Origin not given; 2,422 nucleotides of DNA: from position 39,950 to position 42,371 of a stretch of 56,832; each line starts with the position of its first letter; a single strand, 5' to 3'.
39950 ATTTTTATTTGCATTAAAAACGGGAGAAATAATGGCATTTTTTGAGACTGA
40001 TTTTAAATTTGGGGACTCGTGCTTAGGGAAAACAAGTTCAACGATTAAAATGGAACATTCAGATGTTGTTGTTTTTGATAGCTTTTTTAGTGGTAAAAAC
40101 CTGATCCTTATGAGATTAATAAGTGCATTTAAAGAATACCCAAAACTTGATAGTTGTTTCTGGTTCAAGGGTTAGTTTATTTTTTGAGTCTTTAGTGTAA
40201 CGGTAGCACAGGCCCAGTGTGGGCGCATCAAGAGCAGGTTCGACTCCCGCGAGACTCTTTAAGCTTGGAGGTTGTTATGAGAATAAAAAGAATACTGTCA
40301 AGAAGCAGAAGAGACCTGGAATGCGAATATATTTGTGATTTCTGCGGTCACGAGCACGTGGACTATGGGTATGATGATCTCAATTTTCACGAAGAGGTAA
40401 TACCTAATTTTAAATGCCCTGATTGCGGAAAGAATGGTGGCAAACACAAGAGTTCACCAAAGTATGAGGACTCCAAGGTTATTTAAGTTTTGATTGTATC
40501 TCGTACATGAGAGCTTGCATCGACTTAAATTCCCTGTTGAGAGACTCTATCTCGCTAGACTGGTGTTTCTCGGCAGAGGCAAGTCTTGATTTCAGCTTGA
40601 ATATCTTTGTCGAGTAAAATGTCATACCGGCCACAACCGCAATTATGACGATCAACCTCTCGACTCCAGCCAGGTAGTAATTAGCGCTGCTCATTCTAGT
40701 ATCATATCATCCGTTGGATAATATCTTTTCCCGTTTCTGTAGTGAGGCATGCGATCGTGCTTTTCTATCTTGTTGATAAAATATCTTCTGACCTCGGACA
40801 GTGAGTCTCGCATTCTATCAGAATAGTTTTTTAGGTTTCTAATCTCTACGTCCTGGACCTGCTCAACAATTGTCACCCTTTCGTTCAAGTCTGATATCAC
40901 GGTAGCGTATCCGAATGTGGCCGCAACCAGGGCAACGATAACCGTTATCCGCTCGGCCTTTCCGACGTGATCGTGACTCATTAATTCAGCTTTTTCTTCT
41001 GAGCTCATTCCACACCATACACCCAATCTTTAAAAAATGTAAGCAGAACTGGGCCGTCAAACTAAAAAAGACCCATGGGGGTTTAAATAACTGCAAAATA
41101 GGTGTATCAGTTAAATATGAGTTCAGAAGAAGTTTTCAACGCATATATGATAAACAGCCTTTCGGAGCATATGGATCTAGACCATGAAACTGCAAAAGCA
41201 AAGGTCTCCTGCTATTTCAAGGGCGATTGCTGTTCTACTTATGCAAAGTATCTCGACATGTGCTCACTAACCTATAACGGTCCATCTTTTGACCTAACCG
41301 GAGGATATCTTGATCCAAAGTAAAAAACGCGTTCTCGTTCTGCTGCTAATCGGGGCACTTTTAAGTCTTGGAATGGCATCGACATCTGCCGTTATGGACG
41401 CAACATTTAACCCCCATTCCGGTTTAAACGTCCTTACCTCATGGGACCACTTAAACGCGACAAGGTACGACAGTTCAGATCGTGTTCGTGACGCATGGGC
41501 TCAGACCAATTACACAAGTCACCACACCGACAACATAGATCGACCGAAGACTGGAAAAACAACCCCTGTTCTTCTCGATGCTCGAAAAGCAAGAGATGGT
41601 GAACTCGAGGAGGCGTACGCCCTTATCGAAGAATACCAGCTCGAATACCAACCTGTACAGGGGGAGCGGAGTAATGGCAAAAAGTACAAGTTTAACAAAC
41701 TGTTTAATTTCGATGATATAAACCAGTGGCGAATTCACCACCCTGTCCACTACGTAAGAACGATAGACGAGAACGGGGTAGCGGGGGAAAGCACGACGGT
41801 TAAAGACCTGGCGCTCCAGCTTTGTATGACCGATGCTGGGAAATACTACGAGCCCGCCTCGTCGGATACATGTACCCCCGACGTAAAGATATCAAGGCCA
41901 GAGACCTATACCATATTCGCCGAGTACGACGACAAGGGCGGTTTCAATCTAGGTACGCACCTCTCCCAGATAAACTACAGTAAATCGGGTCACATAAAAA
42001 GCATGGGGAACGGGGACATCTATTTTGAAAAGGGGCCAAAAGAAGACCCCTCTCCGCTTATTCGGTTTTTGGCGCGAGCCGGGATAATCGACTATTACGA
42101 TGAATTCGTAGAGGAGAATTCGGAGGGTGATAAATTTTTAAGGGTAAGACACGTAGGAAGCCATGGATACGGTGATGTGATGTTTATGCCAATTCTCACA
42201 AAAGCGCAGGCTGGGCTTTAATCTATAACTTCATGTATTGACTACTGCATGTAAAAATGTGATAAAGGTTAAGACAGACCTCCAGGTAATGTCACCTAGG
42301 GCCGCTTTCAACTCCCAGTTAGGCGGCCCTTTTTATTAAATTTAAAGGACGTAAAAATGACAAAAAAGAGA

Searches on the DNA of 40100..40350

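Call 89: search_rna_families(source=window, start=40100, end=40350, threshold=evalue, max_evalue=1, show_alignments=1)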
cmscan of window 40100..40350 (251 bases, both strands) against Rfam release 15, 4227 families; matches with E-value up to 1: 1.
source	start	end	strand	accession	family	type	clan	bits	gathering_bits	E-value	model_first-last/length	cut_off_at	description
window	40186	40258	+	RF00005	tRNA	Gene; tRNA;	CL00001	30.8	29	7.3e-05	1-71/71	no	tRNA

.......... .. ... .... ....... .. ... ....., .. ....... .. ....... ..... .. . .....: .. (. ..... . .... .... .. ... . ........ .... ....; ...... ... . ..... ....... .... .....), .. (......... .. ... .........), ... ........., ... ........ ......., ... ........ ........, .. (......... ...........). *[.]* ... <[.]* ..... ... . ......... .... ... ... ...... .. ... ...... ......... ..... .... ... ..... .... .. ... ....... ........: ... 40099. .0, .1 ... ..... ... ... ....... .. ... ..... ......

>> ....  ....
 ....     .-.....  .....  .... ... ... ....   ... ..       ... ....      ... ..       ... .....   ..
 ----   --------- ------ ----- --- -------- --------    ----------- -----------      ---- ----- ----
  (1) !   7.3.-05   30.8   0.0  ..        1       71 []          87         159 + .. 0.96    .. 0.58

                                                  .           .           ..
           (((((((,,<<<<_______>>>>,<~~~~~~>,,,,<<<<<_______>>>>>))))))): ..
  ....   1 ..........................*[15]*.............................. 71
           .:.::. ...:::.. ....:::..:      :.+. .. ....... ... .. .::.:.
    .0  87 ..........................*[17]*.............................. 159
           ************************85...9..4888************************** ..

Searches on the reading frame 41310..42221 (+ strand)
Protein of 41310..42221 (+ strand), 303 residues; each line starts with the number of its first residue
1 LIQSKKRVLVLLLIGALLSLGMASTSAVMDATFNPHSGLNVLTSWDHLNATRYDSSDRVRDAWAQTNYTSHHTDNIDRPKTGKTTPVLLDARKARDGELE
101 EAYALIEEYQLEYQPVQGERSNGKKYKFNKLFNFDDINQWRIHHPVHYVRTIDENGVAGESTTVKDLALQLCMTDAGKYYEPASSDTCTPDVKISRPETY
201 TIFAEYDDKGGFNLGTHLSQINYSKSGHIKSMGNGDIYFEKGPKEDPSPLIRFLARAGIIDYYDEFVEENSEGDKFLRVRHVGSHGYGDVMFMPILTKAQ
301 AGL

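Call 16: search_protein_families(library=pfam, max_evalue=0.01, proteins=[window:41310-42221:+])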
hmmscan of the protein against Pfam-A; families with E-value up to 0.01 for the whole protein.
window:41310-42221:+ (303 aa): 0 families

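Call 17: search_protein_families(library=phrogs, max_evalue=0.01, proteins=[window:41310-42221:+])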
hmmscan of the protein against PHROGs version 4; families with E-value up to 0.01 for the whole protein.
window:41310-42221:+ (303 aa): 0 families

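Call 86: find_homologous_proteins(query=window:41310-42221:+)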
Query window:41310-42221:+ (303 aa): 2 proteins with E <= 0.001 among 1669 candidates.
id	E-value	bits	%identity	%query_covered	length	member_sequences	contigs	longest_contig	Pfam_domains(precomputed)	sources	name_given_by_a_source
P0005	9.5e-205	697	100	100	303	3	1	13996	-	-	-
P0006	5.4e-65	238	41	97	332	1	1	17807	-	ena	-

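Call 87: find_encoding_contigs(protein=P0006, flank=10000, max_places=4)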
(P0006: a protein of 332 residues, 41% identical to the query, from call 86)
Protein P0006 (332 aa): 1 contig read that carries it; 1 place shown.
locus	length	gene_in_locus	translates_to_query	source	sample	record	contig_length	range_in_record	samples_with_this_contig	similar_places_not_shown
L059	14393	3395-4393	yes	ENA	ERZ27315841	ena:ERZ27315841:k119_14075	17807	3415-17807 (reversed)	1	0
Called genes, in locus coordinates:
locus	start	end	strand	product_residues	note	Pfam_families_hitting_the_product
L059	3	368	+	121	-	?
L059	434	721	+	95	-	-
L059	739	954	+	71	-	-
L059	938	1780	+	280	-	PF13793:Pribosyltran_N (weak), PF00156:Pribosyltran (weak), PF14572:Pribosyl_synth (weak)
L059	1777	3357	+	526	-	PF18127:NAMPT_N (weak), PF04095:NAPRTase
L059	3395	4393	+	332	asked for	-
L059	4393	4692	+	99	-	-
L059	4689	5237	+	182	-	-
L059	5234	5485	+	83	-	-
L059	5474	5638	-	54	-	-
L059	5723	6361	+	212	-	-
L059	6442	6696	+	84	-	-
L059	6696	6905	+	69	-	-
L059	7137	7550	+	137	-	-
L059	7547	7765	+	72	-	-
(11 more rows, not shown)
